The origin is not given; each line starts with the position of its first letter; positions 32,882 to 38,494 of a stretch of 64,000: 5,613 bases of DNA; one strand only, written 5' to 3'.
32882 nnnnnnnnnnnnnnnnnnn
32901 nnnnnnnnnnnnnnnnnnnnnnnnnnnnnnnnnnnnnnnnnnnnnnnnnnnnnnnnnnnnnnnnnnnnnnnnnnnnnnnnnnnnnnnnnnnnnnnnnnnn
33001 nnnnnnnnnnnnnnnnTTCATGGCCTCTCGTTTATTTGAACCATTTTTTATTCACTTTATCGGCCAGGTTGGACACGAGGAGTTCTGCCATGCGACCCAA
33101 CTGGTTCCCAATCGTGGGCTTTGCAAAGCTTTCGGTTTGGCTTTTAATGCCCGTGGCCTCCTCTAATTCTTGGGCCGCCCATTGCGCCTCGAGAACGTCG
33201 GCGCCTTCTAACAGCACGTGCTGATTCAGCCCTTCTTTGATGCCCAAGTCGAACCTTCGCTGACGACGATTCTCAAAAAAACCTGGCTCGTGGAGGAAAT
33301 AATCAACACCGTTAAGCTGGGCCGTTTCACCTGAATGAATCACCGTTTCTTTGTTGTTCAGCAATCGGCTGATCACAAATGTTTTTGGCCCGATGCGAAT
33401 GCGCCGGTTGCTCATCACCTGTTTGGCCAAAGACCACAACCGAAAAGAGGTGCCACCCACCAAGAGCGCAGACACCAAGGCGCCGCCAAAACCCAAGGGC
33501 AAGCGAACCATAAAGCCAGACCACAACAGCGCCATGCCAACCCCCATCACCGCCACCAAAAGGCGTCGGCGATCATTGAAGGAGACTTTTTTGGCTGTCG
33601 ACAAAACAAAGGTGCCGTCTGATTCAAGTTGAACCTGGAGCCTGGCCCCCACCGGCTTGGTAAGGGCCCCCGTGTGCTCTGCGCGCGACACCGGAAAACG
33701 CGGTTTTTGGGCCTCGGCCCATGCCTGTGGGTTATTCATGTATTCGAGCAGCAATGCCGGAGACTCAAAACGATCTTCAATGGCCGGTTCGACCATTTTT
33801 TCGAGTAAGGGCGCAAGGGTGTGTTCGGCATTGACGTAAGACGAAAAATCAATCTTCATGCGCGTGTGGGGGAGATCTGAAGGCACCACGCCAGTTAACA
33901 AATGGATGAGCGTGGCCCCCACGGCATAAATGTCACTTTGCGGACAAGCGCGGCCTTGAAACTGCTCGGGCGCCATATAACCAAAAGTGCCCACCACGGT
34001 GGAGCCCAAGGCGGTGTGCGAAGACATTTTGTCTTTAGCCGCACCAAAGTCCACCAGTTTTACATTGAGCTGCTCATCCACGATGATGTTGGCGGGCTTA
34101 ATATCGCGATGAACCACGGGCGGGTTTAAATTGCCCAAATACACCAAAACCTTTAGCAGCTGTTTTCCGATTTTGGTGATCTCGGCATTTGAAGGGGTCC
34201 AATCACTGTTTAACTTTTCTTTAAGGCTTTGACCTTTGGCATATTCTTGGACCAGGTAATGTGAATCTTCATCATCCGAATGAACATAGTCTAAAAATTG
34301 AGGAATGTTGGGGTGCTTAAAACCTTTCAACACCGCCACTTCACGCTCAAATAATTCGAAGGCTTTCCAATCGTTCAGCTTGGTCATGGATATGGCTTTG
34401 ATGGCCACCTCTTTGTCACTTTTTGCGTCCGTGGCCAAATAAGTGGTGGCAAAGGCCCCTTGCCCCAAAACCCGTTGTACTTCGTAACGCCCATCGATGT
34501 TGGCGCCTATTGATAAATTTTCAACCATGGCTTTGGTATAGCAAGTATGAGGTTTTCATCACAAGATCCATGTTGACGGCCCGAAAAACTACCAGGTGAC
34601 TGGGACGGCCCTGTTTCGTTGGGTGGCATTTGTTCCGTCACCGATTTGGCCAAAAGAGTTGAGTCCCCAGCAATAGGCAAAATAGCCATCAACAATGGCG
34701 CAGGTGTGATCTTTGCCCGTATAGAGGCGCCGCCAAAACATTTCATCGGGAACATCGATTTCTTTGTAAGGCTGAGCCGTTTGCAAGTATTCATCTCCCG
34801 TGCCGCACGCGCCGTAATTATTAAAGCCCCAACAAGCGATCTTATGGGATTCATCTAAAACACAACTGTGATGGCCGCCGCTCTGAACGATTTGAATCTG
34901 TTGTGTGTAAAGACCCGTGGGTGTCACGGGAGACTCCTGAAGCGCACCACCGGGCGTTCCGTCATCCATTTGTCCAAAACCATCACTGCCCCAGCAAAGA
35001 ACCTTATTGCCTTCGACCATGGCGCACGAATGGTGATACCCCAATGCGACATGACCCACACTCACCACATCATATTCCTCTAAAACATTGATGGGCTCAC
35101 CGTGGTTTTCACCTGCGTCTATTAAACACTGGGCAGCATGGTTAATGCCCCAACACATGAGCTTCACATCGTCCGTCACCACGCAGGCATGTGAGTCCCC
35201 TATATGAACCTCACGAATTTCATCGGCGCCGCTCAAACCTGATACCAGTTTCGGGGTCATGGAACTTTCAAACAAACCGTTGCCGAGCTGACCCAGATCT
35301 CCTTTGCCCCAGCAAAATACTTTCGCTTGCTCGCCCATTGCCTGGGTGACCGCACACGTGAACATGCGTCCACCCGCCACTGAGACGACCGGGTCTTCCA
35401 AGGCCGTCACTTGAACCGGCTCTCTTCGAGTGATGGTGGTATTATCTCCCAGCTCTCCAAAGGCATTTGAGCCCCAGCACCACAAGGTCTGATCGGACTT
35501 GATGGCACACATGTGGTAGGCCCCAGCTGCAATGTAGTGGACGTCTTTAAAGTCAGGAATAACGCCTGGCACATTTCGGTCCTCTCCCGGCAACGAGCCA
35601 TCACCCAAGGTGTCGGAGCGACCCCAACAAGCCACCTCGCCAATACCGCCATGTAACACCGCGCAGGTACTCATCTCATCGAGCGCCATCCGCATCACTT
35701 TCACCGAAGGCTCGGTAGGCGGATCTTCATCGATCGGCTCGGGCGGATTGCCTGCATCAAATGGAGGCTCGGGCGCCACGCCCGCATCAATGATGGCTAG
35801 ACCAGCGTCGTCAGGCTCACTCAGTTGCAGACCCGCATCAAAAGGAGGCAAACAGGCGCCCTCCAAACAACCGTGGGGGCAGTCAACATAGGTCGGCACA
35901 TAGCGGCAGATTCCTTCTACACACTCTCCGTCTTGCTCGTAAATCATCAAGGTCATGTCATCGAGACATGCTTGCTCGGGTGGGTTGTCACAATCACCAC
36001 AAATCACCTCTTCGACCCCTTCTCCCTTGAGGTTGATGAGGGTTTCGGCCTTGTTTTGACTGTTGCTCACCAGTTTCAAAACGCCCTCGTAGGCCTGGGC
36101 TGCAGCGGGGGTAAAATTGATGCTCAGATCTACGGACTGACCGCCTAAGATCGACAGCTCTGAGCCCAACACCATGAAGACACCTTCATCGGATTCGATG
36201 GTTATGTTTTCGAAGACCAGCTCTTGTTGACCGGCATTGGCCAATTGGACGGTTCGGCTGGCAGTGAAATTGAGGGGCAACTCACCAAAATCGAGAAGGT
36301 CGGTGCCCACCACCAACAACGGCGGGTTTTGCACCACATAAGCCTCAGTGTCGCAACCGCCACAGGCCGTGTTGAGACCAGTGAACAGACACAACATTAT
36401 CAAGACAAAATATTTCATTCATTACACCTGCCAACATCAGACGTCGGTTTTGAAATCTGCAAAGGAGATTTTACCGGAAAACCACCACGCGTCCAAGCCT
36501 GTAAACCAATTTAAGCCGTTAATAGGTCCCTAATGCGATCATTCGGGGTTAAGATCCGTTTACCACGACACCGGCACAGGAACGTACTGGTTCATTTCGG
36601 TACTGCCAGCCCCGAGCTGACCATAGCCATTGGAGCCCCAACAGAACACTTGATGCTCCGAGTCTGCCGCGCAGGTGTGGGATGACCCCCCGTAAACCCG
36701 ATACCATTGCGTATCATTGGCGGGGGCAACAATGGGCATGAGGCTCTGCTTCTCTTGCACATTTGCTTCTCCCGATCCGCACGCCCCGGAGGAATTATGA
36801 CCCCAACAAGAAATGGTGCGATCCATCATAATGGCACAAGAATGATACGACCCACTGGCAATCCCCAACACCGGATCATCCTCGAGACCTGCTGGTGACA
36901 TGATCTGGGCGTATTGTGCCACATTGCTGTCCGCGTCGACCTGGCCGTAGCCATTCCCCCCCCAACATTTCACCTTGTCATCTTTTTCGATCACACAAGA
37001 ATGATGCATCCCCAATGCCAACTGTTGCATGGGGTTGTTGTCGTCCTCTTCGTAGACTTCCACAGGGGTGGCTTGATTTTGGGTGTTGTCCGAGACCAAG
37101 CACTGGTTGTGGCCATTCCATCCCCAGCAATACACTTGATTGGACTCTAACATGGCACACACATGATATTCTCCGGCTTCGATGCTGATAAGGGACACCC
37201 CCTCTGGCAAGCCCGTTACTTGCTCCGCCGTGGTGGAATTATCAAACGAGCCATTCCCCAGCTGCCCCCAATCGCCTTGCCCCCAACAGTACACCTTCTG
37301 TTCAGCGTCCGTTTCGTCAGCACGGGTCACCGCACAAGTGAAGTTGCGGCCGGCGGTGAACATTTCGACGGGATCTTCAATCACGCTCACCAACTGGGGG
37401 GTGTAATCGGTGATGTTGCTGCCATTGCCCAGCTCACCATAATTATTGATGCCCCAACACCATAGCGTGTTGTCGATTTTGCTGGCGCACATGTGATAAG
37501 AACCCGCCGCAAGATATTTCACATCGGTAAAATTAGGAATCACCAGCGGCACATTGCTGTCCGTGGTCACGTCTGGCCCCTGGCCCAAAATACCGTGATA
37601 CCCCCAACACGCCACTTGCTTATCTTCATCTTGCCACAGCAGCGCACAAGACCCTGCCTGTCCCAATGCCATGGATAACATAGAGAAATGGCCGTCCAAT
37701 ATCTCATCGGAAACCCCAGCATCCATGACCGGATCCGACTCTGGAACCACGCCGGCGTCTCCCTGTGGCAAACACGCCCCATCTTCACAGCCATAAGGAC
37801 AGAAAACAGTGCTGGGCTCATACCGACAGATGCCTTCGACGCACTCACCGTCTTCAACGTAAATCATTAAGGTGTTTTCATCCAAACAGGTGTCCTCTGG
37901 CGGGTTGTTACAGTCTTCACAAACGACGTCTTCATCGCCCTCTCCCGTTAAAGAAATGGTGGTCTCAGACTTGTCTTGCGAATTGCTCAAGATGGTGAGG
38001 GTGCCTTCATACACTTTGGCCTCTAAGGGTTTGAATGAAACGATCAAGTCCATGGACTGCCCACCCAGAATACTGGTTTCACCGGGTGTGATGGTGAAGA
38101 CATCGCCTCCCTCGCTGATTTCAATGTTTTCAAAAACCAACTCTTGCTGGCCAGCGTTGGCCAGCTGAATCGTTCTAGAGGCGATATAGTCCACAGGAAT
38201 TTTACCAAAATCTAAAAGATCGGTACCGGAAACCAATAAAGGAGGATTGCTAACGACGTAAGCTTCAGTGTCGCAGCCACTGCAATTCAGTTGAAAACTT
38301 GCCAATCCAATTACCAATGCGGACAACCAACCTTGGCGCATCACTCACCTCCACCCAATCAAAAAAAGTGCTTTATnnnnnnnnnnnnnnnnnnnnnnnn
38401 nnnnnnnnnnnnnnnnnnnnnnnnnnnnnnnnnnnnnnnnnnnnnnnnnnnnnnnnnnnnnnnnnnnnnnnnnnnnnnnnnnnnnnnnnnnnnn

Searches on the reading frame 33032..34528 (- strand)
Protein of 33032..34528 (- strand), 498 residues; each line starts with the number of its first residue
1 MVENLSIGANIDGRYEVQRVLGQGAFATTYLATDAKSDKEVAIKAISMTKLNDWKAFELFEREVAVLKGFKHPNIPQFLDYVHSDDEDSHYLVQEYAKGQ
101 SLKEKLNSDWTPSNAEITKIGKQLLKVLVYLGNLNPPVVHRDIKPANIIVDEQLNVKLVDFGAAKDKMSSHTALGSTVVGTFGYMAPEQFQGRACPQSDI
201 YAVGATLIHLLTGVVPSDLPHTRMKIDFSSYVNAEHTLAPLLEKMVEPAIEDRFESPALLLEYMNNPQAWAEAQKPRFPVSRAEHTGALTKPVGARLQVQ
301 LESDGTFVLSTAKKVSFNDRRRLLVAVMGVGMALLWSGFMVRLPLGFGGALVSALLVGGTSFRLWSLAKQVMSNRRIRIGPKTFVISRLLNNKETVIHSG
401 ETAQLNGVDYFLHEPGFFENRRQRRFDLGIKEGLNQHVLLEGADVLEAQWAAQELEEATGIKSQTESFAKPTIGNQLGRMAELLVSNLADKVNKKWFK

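Call 75: search_protein_families(library=pfam, proteins=[window:33032-34528:-], max_evalue=0.00001)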
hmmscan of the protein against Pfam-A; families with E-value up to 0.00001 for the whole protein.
window:33032-34528:- (498 aa): 2 families
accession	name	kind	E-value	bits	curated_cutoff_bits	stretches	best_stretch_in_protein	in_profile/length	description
PF00069.31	Pkinase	-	9.7e-46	156.7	31.7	1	15-221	1-201/263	Protein kinase domain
PF07714.23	PK_Tyr_Ser-Thr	-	1.4e-27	97.1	23.1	1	16-216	2-204/258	Protein tyrosine and serine/threonine kinase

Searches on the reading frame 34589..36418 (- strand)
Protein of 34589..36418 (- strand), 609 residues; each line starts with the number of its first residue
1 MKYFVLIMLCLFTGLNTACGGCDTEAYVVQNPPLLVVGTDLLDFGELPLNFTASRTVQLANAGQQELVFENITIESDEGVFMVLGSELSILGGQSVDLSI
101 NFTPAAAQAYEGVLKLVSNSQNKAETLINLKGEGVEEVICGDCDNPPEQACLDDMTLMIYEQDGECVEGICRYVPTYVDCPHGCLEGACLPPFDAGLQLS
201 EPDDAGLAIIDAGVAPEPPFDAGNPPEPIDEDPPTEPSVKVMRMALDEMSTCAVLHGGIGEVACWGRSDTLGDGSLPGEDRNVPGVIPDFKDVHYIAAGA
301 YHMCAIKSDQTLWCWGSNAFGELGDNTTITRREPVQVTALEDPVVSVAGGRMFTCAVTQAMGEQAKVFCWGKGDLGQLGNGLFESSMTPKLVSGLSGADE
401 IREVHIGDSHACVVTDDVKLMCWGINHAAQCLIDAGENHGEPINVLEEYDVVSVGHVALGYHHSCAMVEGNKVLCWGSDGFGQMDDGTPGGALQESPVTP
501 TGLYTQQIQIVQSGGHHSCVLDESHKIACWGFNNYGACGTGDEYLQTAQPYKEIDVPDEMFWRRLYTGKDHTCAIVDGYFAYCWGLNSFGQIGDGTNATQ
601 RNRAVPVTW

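Call 75: search_protein_families(library=pfam, proteins=[window:34589-36418:-], max_evalue=0.00001)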
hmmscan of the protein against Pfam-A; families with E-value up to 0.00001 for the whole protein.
window:34589-36418:- (609 aa): 6 families
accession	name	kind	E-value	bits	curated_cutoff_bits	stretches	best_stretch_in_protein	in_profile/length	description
PF25390.1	WD40_RLD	-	1.9e-58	199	150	1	260-446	161-346/363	RCC1-like domain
PF00415.24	RCC1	-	1.5e-43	147.5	21.7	2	366-414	3-50/50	Regulator of chromosome condensation (RCC1) repeat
PF13540.12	RCC1_2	-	1.1e-33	114.6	22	2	294-321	2-29/30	Regulator of chromosome condensation (RCC1) repeat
PF22544.2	HYDIN_VesB_CFA65-like_Ig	-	3.8e-10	40.3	25.5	1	37-132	5-99/100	HYDIN/CFA65/VesB-like, Ig-like domain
PF22073.2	Cep192_D4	-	7.4e-07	29.8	35.5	1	37-134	6-111/112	Cep192 domain 4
PF15780.11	ASH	-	2.3e-06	28.1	27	1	42-124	14-96/98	Abnormal spindle-like microcephaly-assoc'd, ASPM-SPD-2-Hydin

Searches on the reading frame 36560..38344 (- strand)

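Call 75: search_protein_families(library=pfam, proteins=[window:36560-38344:-], max_evalue=0.00001)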
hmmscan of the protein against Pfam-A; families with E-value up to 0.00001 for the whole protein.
window:36560-38344:- (594 aa): 9 families
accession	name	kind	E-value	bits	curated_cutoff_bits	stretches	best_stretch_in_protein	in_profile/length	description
PF25390.1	WD40_RLD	-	5.1e-63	214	150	2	230-430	149-345/363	RCC1-like domain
PF00415.24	RCC1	-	3.6e-46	155.9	21.7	3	291-339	1-50/50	Regulator of chromosome condensation (RCC1) repeat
PF13540.12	RCC1_2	-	2.4e-44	148.5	22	5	386-414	2-30/30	Regulator of chromosome condensation (RCC1) repeat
PF22544.2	HYDIN_VesB_CFA65-like_Ig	-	2.3e-14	53.9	25.5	1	41-134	7-99/100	HYDIN/CFA65/VesB-like, Ig-like domain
PF25249.1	Ig_CFAP65_7th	-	6.6e-09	36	28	1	55-138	20-103/120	CFAP65, seventh Ig-like domain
PF22073.2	Cep192_D4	-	8.2e-08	32.9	35.5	1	37-136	4-111/112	Cep192 domain 4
PF25384.1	Alsin_RLD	-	3.9e-07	30.2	100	0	250-308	252-310/405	Alsin RCC1-like domain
PF24507.1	Ig_CFAP65_4th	-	1.4e-06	29.1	27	1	58-135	1-75/76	CFAP65, fourth Ig-like domain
PF22067.2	Cep192_D3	-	2.1e-06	28.2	27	1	50-120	14-84/99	Cep192 domain 3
